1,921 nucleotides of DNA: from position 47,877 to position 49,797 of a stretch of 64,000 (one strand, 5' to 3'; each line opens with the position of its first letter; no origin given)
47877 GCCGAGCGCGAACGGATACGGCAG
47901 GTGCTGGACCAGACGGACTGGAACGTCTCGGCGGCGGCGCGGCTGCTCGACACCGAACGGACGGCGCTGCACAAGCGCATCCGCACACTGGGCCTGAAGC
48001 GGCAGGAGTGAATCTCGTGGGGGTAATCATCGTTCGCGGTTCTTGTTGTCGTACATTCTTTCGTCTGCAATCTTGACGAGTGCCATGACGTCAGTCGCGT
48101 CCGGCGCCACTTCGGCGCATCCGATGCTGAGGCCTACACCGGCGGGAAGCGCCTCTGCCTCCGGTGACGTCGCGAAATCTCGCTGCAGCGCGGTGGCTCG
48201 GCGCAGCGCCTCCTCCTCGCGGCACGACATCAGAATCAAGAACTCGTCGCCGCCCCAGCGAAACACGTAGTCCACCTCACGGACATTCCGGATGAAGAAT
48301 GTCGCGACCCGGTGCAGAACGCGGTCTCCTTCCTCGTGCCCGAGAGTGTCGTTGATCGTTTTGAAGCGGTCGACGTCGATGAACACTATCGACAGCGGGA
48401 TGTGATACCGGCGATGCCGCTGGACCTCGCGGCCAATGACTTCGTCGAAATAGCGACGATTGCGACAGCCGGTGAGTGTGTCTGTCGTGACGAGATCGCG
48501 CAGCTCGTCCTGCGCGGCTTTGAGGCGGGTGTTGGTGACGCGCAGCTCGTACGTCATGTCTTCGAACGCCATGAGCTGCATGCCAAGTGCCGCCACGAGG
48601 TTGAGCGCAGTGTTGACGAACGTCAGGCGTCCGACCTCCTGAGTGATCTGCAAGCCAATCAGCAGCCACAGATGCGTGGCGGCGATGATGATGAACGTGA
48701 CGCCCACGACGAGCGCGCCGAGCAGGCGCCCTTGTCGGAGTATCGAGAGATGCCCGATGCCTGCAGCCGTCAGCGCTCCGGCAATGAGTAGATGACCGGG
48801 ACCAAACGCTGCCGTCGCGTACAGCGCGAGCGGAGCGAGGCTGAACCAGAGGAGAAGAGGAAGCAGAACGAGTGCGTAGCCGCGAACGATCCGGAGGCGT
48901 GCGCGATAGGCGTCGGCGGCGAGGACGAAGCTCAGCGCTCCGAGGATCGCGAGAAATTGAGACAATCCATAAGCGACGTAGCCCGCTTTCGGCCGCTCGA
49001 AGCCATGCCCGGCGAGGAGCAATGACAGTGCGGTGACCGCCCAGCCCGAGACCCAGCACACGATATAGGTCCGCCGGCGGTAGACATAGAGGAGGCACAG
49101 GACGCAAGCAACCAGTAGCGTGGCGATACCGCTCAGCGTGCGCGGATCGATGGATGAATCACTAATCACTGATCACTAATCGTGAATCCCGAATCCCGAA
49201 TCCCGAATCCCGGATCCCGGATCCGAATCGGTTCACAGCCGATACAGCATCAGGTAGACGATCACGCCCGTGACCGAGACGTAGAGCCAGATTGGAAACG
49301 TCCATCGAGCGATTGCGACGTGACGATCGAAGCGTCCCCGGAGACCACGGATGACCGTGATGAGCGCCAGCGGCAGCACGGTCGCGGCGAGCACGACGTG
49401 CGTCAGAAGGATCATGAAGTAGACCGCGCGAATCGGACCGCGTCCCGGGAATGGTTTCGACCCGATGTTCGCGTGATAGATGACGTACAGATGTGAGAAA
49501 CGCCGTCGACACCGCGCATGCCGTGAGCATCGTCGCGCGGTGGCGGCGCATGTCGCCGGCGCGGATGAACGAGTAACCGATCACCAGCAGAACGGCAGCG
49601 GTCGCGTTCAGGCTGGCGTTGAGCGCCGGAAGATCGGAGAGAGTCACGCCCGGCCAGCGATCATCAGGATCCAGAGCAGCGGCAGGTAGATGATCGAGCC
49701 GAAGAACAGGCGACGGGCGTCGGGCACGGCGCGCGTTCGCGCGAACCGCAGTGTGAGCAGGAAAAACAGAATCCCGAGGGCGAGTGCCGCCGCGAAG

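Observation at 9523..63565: Window-wide family of heptanucleotide-phased tandem arrays occupying intergenic gaps and donating start/stop codons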

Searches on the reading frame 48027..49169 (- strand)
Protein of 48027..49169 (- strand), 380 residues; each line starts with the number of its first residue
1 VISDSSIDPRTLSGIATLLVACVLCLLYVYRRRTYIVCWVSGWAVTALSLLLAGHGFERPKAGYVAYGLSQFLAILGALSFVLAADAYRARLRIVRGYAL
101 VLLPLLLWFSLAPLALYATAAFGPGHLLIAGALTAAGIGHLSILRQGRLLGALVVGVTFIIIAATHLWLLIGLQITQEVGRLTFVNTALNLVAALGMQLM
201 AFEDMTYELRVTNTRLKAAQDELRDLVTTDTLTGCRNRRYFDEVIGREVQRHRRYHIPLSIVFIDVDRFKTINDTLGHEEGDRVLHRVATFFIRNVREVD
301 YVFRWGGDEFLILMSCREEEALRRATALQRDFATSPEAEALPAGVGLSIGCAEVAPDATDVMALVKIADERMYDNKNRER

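Call 18: search_protein_families(library=pfam, proteins=[window:48027-49169:-])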
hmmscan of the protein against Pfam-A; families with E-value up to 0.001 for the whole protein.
window:48027-49169:- (380 aa): 1 family
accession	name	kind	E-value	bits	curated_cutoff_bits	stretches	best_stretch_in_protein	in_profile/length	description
PF00990.26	GGDEF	-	2e-39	135.4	23.8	1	228-380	2-159/161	Diguanylate cyclase, GGDEF domain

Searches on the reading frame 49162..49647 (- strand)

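Call 18: search_protein_families(library=pfam, proteins=[window:49162-49647:-])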
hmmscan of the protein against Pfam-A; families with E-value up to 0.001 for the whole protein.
window:49162-49647:- (161 aa): 1 family
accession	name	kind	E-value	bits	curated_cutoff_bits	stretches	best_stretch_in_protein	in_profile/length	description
PF04238.17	DUF420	-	1.2e-10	42.2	30.5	1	6-53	1-48/130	Protein of unknown function (DUF420)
